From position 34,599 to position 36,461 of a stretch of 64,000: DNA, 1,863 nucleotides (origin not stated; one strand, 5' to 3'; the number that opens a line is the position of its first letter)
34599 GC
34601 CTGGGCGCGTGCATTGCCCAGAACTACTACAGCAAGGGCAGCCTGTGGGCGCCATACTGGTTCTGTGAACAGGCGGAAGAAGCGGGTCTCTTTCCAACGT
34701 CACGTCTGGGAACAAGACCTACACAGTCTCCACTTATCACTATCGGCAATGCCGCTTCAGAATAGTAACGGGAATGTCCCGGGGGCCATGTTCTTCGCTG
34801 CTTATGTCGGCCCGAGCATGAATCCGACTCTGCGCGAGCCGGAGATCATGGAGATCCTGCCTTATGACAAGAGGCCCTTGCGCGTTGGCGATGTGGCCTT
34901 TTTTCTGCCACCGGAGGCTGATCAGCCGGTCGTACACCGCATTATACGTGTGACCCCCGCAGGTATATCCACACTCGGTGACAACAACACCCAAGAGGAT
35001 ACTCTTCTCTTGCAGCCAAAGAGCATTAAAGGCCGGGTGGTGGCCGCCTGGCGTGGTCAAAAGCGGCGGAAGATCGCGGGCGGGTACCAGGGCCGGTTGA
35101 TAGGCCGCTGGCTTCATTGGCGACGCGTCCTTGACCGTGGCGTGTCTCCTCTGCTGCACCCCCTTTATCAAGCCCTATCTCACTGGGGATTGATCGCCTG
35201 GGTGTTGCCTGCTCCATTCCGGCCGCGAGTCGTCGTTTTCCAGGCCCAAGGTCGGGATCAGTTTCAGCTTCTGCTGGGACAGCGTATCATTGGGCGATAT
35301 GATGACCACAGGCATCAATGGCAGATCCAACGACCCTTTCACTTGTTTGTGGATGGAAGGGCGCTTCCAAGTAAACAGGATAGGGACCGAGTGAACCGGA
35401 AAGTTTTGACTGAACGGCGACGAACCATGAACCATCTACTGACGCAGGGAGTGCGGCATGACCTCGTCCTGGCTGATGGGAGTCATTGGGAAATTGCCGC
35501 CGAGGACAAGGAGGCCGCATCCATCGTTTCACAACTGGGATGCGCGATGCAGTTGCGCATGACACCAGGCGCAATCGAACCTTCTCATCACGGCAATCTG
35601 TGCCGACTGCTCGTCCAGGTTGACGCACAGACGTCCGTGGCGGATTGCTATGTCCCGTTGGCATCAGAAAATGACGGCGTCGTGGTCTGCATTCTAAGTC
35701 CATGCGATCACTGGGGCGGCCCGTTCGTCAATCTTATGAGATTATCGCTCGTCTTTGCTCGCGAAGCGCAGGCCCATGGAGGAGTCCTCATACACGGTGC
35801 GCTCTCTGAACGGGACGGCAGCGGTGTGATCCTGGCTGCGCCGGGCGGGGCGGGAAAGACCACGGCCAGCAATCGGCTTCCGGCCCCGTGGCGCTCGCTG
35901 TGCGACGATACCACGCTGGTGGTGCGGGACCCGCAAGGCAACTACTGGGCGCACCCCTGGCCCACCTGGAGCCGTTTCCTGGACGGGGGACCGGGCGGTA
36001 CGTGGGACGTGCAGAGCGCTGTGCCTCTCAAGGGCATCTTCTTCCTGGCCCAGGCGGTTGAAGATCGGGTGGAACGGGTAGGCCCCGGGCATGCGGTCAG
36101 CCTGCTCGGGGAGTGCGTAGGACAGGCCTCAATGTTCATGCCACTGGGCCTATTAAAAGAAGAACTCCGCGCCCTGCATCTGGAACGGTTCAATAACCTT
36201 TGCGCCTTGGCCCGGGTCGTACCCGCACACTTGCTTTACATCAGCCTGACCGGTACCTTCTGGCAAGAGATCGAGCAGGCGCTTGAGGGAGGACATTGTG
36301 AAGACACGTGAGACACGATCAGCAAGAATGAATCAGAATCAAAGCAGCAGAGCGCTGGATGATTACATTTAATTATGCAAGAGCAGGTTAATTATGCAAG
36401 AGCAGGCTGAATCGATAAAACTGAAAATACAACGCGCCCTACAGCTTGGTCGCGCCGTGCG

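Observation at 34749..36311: Unusual fusion of a signal-peptidase-I-like (S26/S24) peptidase domain with an HprK-related P-loop kinase-like domain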

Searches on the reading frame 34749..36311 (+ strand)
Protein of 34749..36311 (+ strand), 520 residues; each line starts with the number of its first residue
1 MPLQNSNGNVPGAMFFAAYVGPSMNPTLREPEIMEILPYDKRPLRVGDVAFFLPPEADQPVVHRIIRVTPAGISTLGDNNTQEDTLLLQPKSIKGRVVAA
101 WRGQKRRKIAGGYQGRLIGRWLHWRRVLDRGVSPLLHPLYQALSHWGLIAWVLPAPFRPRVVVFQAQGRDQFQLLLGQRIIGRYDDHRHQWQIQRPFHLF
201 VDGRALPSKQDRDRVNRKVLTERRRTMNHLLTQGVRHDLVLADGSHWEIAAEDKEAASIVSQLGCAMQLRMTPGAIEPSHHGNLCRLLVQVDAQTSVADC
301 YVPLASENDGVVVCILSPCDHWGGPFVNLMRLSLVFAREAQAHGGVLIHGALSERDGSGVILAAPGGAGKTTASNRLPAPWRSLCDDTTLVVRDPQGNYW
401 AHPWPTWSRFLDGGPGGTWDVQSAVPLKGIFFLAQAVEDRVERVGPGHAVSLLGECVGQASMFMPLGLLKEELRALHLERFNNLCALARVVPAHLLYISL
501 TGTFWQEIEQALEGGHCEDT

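Call 3: search_protein_families(library=ncbifam, proteins=[window:34749-36311:+], max_evalue=0.01)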
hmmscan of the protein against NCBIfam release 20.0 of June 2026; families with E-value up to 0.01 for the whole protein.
window:34749-36311:+ (520 aa): 4 families
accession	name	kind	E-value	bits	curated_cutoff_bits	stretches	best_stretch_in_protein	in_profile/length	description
TIGR04249.1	SCM_chp_ScmC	equivalog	2.9e-55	187.7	125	1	329-512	109-292/292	SynChlorMet cassette protein ScmC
TIGR02228.1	sigpep_I_arch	equivalog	4.9e-09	36.3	51.85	1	19-97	36-118/158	signal peptidase I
TIGR04352.1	HprK_rel_A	equivalog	3e-06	26.5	200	1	340-391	91-143/280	HprK-related kinase A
NF046067.1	SigPepSipWBacil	equivalog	0.0011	18.6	190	1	22-93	46-121/189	signal peptidase I SipW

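Call 4: search_protein_families(library=pfam, proteins=[window:34749-36311:+], max_evalue=0.01)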
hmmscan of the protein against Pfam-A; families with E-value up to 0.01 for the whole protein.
window:34749-36311:+ (520 aa): 0 families

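Call 6: find_homologous_proteins(query=window:34749-36308:+, max_evalue=0.001)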
Query window:34749-36308:+ (520 aa): 714 proteins with E <= 0.001 among 8000 candidates; the best 120 are listed.
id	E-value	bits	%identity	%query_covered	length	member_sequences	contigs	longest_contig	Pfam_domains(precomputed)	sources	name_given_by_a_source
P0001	0.0e+0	1051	89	98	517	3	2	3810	PF27840.1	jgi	jgi:SynChlorMet cassette protein ScmC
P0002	0.0e+0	1043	88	98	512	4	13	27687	PF27840.1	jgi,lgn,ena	jgi:SynChlorMet cassette protein ScmC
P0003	0.0e+0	1042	85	100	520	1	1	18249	PF27840.1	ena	-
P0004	0.0e+0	1040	86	100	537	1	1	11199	PF27840.1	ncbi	-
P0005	0.0e+0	1035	86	99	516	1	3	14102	PF27840.1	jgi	jgi:SynChlorMet cassette protein ScmC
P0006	0.0e+0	1034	87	98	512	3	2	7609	PF27840.1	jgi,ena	-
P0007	0.0e+0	1031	87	98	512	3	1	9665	PF27840.1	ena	-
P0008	0.0e+0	1027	86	98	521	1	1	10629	PF27840.1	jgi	jgi:hypothetical protein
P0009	0.0e+0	1027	84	100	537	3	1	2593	PF27840.1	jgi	jgi:SynChlorMet cassette protein ScmC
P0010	0.0e+0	1027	86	100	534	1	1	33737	PF27840.1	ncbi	-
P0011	0.0e+0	1015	87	96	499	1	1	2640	PF27840.1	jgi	-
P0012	0.0e+0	1012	84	99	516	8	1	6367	PF27840.1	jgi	jgi:SynChlorMet cassette protein ScmC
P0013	0.0e+0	1011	85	99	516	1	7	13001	PF27840.1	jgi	jgi:SynChlorMet cassette protein ScmC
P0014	0.0e+0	1011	86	98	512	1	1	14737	PF27840.1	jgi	jgi:SynChlorMet cassette protein ScmC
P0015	0.0e+0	1010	82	100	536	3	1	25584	PF27840.1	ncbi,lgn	-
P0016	1.3e-298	1009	83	100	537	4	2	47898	PF27840.1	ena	-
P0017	1.9e-298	1009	86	98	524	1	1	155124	PF27840.1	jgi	jgi:SynChlorMet cassette protein ScmC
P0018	2.2e-297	1005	86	97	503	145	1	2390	PF27840.1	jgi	jgi:hypothetical protein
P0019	6.4e-297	1004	85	98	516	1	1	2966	PF27840.1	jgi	jgi:SynChlorMet cassette protein ScmC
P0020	8.7e-297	1003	86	98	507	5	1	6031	PF27840.1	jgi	-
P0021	6.2e-296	1000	84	100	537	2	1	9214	PF27840.1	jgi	-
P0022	1.1e-295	1000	87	96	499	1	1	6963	PF27840.1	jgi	jgi:hypothetical protein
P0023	2.5e-295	998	83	99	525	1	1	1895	PF27840.1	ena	-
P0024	4.2e-295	998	83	100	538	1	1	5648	PF27840.1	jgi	jgi:SynChlorMet cassette protein ScmC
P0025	6.9e-295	997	84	98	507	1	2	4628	PF27840.1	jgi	jgi:SynChlorMet cassette protein ScmC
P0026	4.0e-294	995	84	97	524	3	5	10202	PF27840.1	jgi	jgi:SynChlorMet cassette protein ScmC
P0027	8.9e-294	993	82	100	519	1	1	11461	PF27840.1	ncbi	-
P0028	1.1e-293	993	85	98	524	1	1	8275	PF27840.1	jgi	jgi:hypothetical protein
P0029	1.0e-292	990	85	98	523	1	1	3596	PF27840.1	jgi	jgi:SynChlorMet cassette protein ScmC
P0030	1.8e-291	986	85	97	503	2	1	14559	PF27840.1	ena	-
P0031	3.4e-290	982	84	98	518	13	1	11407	PF27840.1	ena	-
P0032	7.7e-290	980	83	98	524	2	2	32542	PF27840.1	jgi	jgi:SynChlorMet cassette protein ScmC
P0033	1.6e-289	979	82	98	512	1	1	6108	PF27840.1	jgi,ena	-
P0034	4.1e-289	978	83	98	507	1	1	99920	PF27840.1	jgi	jgi:SynChlorMet cassette protein ScmC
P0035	9.6e-289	977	83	98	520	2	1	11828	PF27840.1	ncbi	-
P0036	3.5e-288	975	84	96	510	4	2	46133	PF27840.1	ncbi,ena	-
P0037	4.1e-288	975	83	98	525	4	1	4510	PF27840.1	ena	-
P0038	6.6e-288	974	82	100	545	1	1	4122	PF27840.1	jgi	jgi:SynChlorMet cassette protein ScmC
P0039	2.8e-287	972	83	98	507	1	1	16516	PF27840.1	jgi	jgi:hypothetical protein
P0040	5.8e-287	971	81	100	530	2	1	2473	PF27840.1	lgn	-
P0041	2.7e-286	969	82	99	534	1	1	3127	PF27840.1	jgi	-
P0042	3.6e-286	968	80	100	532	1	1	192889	PF27840.1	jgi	jgi:SynChlorMet cassette protein ScmC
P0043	3.4e-285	965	80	100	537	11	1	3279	PF27840.1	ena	-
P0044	1.4e-284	963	83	98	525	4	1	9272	PF27840.1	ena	-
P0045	9.5e-283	957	81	97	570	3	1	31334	PF27840.1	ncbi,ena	-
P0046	2.5e-282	956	82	98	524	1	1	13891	PF27840.1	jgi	jgi:hypothetical protein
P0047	5.0e-282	955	81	97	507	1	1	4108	PF27840.1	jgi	jgi:SynChlorMet cassette protein ScmC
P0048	5.6e-282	954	80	100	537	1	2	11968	PF27840.1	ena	-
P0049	8.5e-282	954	80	99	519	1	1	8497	PF27840.1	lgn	-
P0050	3.1e-281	952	83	97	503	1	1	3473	PF27840.1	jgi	jgi:hypothetical protein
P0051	7.8e-281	951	83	97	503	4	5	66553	PF27840.1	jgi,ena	jgi:SynChlorMet cassette protein ScmC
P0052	3.2e-280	949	80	98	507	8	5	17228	PF27840.1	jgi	jgi:hypothetical protein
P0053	3.6e-279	945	83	94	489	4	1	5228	PF27840.1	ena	-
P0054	6.2e-279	944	81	98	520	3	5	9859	PF27840.1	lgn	-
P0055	9.1e-279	944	80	98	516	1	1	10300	PF27840.1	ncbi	-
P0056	3.2e-278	942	80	99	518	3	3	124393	PF27840.1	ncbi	-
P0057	4.9e-278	941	80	98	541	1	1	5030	PF27840.1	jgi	jgi:SynChlorMet cassette protein ScmC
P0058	8.9e-278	941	80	98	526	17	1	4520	PF27840.1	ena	-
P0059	3.0e-277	939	81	96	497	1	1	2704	PF27840.1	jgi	jgi:hypothetical protein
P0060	3.9e-277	938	79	99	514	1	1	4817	PF27840.1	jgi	jgi:hypothetical protein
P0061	4.1e-277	938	80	98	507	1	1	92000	PF27840.1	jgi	jgi:hypothetical protein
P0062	1.9e-276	936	80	98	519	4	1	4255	PF27840.1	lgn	-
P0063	2.3e-276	936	79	100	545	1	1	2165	PF27840.1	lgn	-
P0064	3.3e-276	935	81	97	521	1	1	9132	PF27840.1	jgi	jgi:hypothetical protein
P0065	1.1e-275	934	79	100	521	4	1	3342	PF27840.1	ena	-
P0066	3.7e-275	932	78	99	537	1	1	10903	PF27840.1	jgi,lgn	-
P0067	8.0e-275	931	78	99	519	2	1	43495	PF27840.1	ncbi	ncbi:MAG: SynChlorMet cassette protein ScmC [Candidatus Aminicenantales bacterium]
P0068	4.3e-274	928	78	99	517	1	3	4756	PF27840.1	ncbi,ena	-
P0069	5.1e-273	925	78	100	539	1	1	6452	PF27840.1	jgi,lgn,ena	-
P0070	6.8e-273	924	79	99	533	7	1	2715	PF27840.1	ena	-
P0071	7.7e-273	924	79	97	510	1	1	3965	PF27840.1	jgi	jgi:hypothetical protein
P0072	4.3e-272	922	78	99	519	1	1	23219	PF27840.1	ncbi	ncbi:MAG: SynChlorMet cassette protein ScmC [Syntrophales bacterium]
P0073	5.3e-272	921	81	96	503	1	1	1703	PF27840.1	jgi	jgi:SynChlorMet cassette protein ScmC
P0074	4.2e-271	919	78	99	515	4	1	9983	PF27840.1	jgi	jgi:hypothetical protein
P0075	5.2e-271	918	80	97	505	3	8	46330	PF27840.1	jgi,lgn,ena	jgi:SynChlorMet cassette protein ScmC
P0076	2.3e-270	916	77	100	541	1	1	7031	PF27840.1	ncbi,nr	ncbi:SynChlorMet cassette protein ScmC [Candidatus Fermentibacteria bacterium]|nr:SynChlorMet casset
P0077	2.7e-270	916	79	100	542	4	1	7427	PF27840.1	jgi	jgi:SynChlorMet cassette protein ScmC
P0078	4.9e-270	915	79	96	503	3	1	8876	PF27840.1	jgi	jgi:SynChlorMet cassette protein ScmC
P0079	1.6e-269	913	77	99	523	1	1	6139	PF27840.1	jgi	jgi:SynChlorMet cassette protein ScmC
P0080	4.0e-269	912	78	99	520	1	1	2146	PF27840.1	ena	-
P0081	1.7e-268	910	76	100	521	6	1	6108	PF27840.1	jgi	jgi:SynChlorMet cassette protein ScmC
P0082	6.0e-267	905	79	97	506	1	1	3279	PF27840.1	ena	-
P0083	6.1e-266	902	75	99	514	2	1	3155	PF27840.1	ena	-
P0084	2.5e-265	899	78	98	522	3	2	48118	PF27840.1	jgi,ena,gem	-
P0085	5.8e-265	898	75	100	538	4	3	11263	PF27840.1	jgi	jgi:SynChlorMet cassette protein ScmC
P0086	3.0e-264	896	78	97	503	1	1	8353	PF27840.1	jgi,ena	-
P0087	8.1e-264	894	75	100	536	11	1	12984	PF27840.1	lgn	-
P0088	2.1e-263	893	77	97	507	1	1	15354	PF27840.1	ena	-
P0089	3.7e-263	892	76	100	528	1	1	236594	PF27840.1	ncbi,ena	-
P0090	4.1e-263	892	77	98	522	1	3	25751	PF27840.1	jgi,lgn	jgi:SynChlorMet cassette protein ScmC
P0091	5.2e-263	892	78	97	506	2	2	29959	PF27840.1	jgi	jgi:hypothetical protein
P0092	5.4e-263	892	78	96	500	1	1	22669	PF27840.1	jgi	-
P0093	8.8e-263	891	78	96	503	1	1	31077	PF27840.1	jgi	jgi:SynChlorMet cassette protein ScmC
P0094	1.3e-262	890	77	97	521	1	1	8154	PF27840.1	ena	-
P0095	3.4e-262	889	75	99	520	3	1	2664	PF27840.1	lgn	-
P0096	2.0e-261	887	75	100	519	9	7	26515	PF27840.1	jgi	jgi:SynChlorMet cassette protein ScmC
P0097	2.8e-261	886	77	97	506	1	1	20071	PF27840.1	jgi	jgi:hypothetical protein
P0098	4.2e-261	886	74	99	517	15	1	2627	PF27840.1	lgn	-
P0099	4.7e-261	885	74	99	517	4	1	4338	PF27840.1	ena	-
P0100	6.1e-259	878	75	100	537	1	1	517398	PF27840.1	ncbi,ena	-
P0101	3.1e-257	873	75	98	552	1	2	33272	PF27840.1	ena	-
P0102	4.9e-257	872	75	98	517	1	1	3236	PF27840.1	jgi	-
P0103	5.9e-257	872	75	97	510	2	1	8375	PF27840.1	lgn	-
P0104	1.6e-256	870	73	100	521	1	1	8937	PF27840.1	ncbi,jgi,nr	ncbi:MAG: SynChlorMet cassette protein ScmC [Acidobacteriota bacterium]|nr:SynChlorMet cassette prot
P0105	2.7e-256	870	76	98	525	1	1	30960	PF27840.1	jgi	jgi:SynChlorMet cassette protein ScmC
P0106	1.1e-255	868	74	97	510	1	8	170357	PF27840.1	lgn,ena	-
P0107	2.0e-255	867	75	96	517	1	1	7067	PF27840.1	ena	-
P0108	9.0e-255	865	74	98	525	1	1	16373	PF27840.1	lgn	-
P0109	2.2e-254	863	75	98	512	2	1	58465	PF27840.1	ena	-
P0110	2.3e-254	863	73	98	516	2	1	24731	PF27840.1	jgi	jgi:SynChlorMet cassette protein ScmC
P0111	3.4e-254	863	75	98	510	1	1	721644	PF27840.1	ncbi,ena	-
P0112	8.2e-254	861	73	98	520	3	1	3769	PF27840.1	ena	-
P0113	2.4e-253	860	73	96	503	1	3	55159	PF10502.15,PF27840.1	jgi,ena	-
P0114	1.0e-251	855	75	96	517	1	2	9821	PF27840.1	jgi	jgi:SynChlorMet cassette protein ScmC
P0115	5.6e-251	852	71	98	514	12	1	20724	PF27840.1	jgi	jgi:SynChlorMet cassette protein ScmC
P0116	8.4e-251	852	73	95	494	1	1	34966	PF27840.1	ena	-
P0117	1.5e-250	851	73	96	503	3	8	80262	PF27840.1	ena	-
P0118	1.7e-250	851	71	100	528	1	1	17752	PF27840.1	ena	-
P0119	1.7e-250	851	73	99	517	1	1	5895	PF27840.1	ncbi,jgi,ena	jgi:SynChlorMet cassette protein ScmC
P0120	4.6e-250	849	71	99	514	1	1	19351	PF27840.1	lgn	-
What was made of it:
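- Closest known: SynChlorMet cassette protein ScmC. Same: Public databases already name the full-length homologues ScmC (call 6).
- Checked: 714 protein clusters match at E<=1e-3, and the 120 listed are full-length fusions at 71-89% identity (call 6).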

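Call 11: search_solved_structures(query=window:34749-36308:+, max_evalue=10, show_alignments=3)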
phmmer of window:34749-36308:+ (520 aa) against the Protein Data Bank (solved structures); distinct sequences matched with E-value up to 10: 3.
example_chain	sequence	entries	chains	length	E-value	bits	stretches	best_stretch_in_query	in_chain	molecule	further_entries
7p2q_A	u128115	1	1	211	0.0032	19.5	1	20-87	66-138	Signal peptidase complex catalytic subunit SEC11C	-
7p2p_A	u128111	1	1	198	0.051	15.5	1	20-87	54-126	Signal peptidase complex catalytic subunit SEC11A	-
9rjb_A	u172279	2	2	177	0.09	14.7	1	21-87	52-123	Signal peptidase complex catalytic subunit SEC11A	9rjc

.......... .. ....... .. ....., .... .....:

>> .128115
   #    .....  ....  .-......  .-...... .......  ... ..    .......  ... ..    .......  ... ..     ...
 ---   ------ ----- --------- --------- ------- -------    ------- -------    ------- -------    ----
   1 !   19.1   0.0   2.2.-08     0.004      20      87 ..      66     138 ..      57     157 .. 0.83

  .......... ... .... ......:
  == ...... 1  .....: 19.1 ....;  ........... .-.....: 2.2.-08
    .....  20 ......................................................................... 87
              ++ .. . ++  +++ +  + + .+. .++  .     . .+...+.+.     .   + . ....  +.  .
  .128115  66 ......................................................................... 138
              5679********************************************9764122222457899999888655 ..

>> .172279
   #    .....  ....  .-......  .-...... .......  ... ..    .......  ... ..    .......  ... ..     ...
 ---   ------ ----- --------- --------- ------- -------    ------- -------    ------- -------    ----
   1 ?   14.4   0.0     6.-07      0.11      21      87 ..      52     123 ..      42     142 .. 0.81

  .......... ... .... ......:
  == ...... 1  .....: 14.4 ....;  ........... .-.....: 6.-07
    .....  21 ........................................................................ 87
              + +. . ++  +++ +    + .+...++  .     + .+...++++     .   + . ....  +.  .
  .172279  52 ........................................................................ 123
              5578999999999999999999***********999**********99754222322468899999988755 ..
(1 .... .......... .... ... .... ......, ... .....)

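Call 12: find_related_loci(query=A1, collection=genome_contigs, flank=8000)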
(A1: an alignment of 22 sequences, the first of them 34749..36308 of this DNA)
Query A1 (520 aa) in genome_contigs; peptide patterns used: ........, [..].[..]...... (x = any residue, [..] = any of these).
222 stretches matched a pattern; 150 encode a relative of the query (tblastn E <= 1e-3); the best 80 are kept; 80 distinct loci.
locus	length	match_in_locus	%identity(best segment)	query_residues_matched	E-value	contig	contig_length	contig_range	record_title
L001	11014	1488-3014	88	11-519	0e+0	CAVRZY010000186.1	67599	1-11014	MAG: uncultured Acidobacteriota bacterium isolate MFD04408.bin.3.357 genome assembly, contig: contig_41425, whole genome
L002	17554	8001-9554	88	1-518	0e+0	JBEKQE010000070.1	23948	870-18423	MAG: Syntrophobacteraceae bacterium isolate SPRUCE 480 SPRUCE_480_70, whole genome shotgun sequence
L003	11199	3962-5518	86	1-519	0e+0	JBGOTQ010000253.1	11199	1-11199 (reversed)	MAG: Terriglobia bacterium isolate OBJ_0618_7090110_159 k141_3319554_length_11199_cov_51.7766, whole genome shotgun sequ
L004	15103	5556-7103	84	1-516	0e+0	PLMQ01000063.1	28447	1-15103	MAG: Syntrophaceae bacterium isolate fen_1166 73.20120800_E2X.51_contig_2387, whole genome shotgun sequence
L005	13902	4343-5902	82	1-520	0e+0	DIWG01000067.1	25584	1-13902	MAG TPA_asm: Syntrophaceae bacterium UBA6112 UBA6112_contig_8884, whole genome shotgun sequence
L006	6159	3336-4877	83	1-514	0e+0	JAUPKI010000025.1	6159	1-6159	MAG: Thermodesulfobacteriota bacterium isolate erpe_2018_pw_0hr_WHONDRS-PP48-000085_B_bin.1 scaffold_98582, whole genome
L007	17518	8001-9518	81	14-519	0e+0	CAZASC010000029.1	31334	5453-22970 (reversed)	MAG TPA_asm: uncultured Victivallales bacterium isolate binchicken_co3_499 genome assembly, contig: NODE_4386_length_313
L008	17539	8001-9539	82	1-513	0e+0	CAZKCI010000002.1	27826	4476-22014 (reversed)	MAG TPA_asm: uncultured bacterium isolate binchicken_co255_117 genome assembly, contig: k141_2285344, whole genome shotg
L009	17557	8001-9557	76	1-520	0e+0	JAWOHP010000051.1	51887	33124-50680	MAG: Desulfobacterales bacterium isolate CWP4-3.bin.202 k191_1109536, whole genome shotgun sequence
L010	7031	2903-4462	77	1-520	0e+0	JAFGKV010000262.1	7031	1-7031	MAG: Candidatus Fermentibacteria bacterium isolate Zod_Metabat.355 k87_9531843, whole genome shotgun sequence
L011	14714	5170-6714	85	1-515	0e+0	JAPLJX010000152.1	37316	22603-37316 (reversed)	MAG: Deltaproteobacteria bacterium isolate LacPavin_0818_WC55_MAG_56_7 LacPavin_0818_WC55_scaffold_242925, whole genome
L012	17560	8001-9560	76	1-520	0e+0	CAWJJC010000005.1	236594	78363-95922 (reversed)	MAG: uncultured delta proteobacterium isolate MFD05442.bin.2.211 genome assembly, contig: contig_13786, whole genome sho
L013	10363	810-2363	75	1-519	0e+0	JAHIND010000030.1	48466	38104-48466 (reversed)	MAG: Proteobacteria bacterium isolate KR13_N2.mb.99 KR13_N2.mb.99_k141_283314, whole genome shotgun sequence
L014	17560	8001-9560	75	4-520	0e+0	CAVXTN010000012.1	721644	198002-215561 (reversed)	MAG: Candidatus Aminicenantes bacterium isolate MFD05942.bin.2.108 genome assembly, contig: contig_5572, whole genome sh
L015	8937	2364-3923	73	1-520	0e+0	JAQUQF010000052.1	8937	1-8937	MAG: Acidobacteriota bacterium isolate STD1_43 NODE_23733_length_8937_cov_2.679909_Sandtown_D1, whole genome shotgun seq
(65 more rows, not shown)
